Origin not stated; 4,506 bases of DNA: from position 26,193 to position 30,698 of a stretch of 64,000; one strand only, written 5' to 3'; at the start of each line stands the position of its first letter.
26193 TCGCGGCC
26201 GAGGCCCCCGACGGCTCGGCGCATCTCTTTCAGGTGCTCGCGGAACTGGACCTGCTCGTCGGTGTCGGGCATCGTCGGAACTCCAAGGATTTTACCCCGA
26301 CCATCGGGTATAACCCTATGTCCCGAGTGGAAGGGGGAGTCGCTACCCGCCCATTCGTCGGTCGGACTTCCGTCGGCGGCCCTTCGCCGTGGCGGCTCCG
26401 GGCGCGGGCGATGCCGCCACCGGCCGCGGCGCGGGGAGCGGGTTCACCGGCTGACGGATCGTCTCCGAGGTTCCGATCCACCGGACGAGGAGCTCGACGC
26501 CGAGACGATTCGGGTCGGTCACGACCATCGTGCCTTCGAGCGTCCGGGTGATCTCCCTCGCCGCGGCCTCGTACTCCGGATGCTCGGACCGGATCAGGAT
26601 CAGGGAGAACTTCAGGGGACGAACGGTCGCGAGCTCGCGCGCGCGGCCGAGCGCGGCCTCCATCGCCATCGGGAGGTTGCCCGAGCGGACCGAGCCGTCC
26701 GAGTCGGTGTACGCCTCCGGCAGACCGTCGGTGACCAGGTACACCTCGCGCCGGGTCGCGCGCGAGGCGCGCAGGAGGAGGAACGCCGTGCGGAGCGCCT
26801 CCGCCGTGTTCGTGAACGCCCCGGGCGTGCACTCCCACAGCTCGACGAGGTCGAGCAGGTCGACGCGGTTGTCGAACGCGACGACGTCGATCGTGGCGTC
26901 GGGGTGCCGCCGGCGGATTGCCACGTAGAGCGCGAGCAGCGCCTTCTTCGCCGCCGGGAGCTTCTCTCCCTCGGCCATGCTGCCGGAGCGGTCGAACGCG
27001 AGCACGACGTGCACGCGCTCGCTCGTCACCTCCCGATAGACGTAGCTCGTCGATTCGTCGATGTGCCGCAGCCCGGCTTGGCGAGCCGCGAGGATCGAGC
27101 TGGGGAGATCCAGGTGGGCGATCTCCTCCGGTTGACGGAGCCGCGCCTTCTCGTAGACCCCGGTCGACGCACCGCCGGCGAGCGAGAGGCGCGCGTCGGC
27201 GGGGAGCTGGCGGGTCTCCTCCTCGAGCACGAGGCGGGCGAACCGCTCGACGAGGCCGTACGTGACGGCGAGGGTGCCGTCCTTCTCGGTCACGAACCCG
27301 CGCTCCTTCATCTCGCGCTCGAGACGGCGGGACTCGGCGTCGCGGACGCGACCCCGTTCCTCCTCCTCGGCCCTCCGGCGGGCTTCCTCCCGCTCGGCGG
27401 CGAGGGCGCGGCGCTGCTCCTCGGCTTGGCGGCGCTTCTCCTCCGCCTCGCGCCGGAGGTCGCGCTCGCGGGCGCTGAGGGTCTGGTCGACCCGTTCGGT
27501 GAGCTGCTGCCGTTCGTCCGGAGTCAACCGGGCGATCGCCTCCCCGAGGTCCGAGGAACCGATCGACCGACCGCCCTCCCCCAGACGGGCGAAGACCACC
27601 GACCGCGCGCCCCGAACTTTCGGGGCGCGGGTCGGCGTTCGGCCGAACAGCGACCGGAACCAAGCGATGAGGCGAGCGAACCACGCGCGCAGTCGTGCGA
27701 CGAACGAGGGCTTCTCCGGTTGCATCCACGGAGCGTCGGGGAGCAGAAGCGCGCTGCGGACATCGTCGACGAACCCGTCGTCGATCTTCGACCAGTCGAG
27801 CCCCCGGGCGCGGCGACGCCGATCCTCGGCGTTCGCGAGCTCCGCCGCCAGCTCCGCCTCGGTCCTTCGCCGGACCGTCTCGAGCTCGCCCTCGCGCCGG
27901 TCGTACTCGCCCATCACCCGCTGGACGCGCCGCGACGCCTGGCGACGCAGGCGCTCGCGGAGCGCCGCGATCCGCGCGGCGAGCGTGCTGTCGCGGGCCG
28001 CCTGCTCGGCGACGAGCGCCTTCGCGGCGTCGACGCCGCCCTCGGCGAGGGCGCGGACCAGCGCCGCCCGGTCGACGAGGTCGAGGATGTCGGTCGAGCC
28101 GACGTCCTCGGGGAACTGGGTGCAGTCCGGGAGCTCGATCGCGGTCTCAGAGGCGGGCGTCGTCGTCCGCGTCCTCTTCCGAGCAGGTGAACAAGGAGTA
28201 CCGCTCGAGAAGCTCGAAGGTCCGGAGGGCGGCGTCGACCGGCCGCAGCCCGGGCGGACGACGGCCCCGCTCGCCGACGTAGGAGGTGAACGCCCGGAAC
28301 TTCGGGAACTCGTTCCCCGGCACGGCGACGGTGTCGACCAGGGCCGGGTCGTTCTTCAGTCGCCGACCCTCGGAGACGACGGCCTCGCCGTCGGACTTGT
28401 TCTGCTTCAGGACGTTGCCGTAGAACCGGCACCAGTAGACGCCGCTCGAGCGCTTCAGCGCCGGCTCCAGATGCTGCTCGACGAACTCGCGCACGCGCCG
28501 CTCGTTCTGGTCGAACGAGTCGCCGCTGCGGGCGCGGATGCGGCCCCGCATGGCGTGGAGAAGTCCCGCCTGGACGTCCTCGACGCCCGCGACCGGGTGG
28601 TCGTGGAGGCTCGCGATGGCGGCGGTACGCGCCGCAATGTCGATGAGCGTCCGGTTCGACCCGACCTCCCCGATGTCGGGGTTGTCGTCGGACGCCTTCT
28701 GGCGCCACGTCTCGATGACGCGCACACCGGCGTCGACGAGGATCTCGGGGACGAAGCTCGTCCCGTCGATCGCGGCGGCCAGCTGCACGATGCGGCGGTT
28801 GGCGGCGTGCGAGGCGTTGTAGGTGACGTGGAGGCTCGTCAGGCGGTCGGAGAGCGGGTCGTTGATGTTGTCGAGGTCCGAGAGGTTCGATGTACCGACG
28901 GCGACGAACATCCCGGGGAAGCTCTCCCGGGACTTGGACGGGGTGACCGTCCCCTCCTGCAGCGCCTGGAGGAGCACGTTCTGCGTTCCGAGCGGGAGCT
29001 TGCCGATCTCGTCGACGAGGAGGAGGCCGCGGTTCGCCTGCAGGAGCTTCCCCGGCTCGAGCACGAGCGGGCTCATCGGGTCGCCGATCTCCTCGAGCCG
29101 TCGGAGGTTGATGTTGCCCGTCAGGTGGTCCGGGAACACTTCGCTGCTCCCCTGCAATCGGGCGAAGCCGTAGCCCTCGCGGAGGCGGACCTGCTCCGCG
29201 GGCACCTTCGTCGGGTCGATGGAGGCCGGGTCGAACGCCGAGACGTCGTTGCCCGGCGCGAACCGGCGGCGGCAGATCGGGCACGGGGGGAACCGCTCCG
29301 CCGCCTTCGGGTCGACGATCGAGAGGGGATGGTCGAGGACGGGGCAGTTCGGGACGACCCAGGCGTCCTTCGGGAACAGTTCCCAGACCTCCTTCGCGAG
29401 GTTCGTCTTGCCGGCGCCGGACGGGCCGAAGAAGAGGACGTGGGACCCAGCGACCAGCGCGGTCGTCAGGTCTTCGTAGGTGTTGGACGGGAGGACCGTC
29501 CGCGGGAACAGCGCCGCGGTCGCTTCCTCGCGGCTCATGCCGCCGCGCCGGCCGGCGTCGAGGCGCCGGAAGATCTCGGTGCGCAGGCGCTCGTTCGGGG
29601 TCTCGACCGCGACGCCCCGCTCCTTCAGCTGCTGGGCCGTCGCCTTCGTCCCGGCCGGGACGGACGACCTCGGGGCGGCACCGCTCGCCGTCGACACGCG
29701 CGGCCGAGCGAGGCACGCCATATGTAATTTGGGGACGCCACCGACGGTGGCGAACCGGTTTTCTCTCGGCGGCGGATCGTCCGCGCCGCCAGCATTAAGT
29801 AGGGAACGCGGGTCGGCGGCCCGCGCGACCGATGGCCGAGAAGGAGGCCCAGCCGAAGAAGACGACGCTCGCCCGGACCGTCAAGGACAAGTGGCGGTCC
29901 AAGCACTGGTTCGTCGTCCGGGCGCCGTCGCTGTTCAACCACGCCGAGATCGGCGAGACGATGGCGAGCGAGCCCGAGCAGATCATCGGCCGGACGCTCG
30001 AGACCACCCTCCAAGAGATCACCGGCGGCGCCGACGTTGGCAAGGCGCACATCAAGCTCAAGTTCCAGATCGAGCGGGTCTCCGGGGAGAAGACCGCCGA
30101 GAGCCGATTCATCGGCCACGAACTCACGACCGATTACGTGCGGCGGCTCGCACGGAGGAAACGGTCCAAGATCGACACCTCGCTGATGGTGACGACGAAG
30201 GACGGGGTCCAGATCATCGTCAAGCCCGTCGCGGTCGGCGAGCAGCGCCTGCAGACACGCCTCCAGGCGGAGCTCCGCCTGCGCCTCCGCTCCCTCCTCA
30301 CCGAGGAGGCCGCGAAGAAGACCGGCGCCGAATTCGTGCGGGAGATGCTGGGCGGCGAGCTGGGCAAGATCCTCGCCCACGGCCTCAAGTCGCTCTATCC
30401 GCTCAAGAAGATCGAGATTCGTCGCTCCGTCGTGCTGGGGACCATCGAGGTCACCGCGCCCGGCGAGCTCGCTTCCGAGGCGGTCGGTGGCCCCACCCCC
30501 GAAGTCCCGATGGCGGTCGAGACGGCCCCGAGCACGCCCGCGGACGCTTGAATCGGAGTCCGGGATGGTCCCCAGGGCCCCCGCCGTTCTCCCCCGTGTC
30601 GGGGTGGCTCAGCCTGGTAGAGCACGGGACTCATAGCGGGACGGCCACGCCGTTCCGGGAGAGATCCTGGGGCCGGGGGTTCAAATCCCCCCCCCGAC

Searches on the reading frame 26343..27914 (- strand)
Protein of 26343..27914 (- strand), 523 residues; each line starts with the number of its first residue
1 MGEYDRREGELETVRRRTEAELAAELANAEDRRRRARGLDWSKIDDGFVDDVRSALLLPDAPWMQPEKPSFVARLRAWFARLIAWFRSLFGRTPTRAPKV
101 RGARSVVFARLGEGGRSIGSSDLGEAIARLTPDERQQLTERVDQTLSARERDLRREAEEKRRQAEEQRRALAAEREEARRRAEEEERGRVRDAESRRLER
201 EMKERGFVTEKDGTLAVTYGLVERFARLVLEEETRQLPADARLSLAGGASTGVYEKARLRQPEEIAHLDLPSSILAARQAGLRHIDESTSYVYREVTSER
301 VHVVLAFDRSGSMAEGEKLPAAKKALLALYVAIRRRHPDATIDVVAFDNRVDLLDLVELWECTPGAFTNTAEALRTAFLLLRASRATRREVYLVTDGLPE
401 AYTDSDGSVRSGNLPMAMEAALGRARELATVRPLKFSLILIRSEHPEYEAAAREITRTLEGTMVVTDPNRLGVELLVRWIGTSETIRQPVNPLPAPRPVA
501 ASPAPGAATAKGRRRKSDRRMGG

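Call 57: search_protein_families(library=pfam, proteins=[window:26343-27914:-], max_evalue=0.001)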
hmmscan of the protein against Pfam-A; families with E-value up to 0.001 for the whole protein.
window:26343-27914:- (523 aa): 1 family
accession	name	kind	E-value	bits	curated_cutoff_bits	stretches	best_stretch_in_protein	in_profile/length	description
PF13519.12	VWA_2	-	5.8e-07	30.5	27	1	303-397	1-106/107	von Willebrand factor type A domain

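Call 71: search_protein_families(library=ncbifam, proteins=[window:26343-27914:-], max_evalue=0.001)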
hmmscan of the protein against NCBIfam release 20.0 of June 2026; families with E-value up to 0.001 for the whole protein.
window:26343-27914:- (523 aa): 0 families

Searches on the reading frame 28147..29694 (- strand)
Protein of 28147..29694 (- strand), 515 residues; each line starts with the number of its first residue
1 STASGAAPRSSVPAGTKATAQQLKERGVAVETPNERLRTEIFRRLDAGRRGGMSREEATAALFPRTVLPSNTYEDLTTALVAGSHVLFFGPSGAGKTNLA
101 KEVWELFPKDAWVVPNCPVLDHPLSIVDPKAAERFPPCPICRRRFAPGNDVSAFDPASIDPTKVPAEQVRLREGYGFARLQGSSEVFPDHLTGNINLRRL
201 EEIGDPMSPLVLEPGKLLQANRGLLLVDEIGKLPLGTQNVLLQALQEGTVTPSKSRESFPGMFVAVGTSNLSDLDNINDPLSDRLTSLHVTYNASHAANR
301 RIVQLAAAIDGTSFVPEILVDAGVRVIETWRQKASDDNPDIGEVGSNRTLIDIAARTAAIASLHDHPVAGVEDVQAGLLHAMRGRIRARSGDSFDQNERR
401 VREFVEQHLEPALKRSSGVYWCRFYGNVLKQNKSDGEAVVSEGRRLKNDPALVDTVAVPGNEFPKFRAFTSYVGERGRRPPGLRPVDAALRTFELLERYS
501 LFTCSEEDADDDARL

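Call 57: search_protein_families(library=pfam, proteins=[window:28147-29694:-], max_evalue=0.001)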
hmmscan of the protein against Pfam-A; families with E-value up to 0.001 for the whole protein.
window:28147-29694:- (515 aa): 7 families
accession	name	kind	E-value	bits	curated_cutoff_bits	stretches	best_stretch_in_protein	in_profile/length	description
PF00158.32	Sigma54_activat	-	2.6e-10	40.7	20.2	1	214-253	86-125/168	Sigma-54 interaction domain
PF01078.27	Mg_chelatase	-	1.6e-09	37.9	20.3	1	212-280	97-167/207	Magnesium chelatase, subunit ChlI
PF08298.17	AAA_PrkA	-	1.9e-09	37.5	25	1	87-302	89-319/358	PrkA AAA domain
PF07726.17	AAA_3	-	1.1e-06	29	27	1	175-271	25-112/131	ATPase family associated with various cellular activities (AAA)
PF07724.20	AAA_2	-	5.2e-06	27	27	0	221-275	75-129/166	AAA domain (Cdc48 subfamily)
PF07728.20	AAA_5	-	6.6e-06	26.6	22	0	181-284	32-138/139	AAA domain (dynein-related subfamily)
PF00493.29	MCM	-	0.00012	21.7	23.3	0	210-254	110-154/224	MCM P-loop domain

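Call 71: search_protein_families(library=ncbifam, proteins=[window:28147-29694:-], max_evalue=0.001)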
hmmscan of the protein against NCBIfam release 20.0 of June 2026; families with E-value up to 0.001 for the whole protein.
window:28147-29694:- (515 aa): 14 families
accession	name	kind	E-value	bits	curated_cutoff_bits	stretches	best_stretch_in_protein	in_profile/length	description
NF038308.1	RNA_repair_RtcR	equivalog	1.2e-12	47.4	650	1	214-254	271-311/530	RNA repair transcriptional activator RtcR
TIGR00764.1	lon_rel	equivalog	1e-08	34.3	516.6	1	211-286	207-292/608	ATP-dependent protease LonB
TIGR02031.1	BchD-ChlD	equivalog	7.1e-08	31.6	499.55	1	92-303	25-177/608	magnesium chelatase ATPase subunit D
TIGR02442.1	Cob-chelat-sub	hypoth_equivalog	1.3e-07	30.4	779.45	1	86-302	28-208/641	putative cobaltochelatase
NF003451.0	PRK05022.1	equivalog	4.5e-06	25.7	476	1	214-250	277-313/512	nitric oxide reductase transcriptional regulator NorR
TIGR00368.1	TIGR00368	hypoth_equivalog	1.1e-05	24.3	362.4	0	81-109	208-237/499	YifB family Mg chelatase-like AAA ATPase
NF041552.1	TF_PrdR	equivalog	2e-05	23.1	795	1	215-251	355-391/577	sigma-54 dependent transcriptional regulator PrdR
TIGR02915.1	PEP_resp_reg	equivalog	2.7e-05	23.2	502.6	1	214-260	226-272/445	PEP-CTERM-box response regulator transcription factor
TIGR02030.1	BchI-ChlI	equivalog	4e-05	23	466.95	1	211-301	121-211/337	magnesium chelatase ATPase subunit I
NF011999.0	PRK15455.1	equivalog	5.8e-05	21.9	576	0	191-295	225-334/644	PrkA family serine protein kinase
NF049963.1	RespRegFlgRCampy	domain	0.00029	19.8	750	0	215-252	222-259/429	fla regulon two-component system response regulator FlgR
NF051870.1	NAssimRespRegNtrX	equivalog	0.00036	19.5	600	0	210-248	218-256/452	nitrogen assimilation response regulator NtrX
TIGR01818.1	ntrC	equivalog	0.0004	19.3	558.6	1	215-251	222-258/463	nitrogen regulation protein NR(I)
NF011695.0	PRK15115.1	equivalog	0.00061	18.7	763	0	216-257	224-265/445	two-component system response regulator GlrR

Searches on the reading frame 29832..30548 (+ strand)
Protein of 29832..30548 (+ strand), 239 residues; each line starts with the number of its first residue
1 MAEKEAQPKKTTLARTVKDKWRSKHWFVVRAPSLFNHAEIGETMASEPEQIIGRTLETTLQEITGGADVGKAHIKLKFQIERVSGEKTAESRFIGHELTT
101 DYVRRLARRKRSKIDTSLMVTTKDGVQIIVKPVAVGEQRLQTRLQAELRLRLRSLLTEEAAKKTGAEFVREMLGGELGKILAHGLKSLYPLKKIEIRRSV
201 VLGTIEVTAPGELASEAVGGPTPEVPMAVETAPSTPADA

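Call 57: search_protein_families(library=pfam, proteins=[window:29832-30548:+], max_evalue=0.001)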
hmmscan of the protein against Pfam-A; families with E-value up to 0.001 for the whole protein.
window:29832-30548:+ (239 aa): 1 family
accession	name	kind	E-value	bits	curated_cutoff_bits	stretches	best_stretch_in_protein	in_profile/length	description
PF01015.23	Ribosomal_S3Ae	-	1.7e-55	188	29.3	1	15-202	4-188/191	Ribosomal S3Ae family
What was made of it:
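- Checked: Ribosomal protein S3Ae is encoded at 29832-30551 (call 57).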
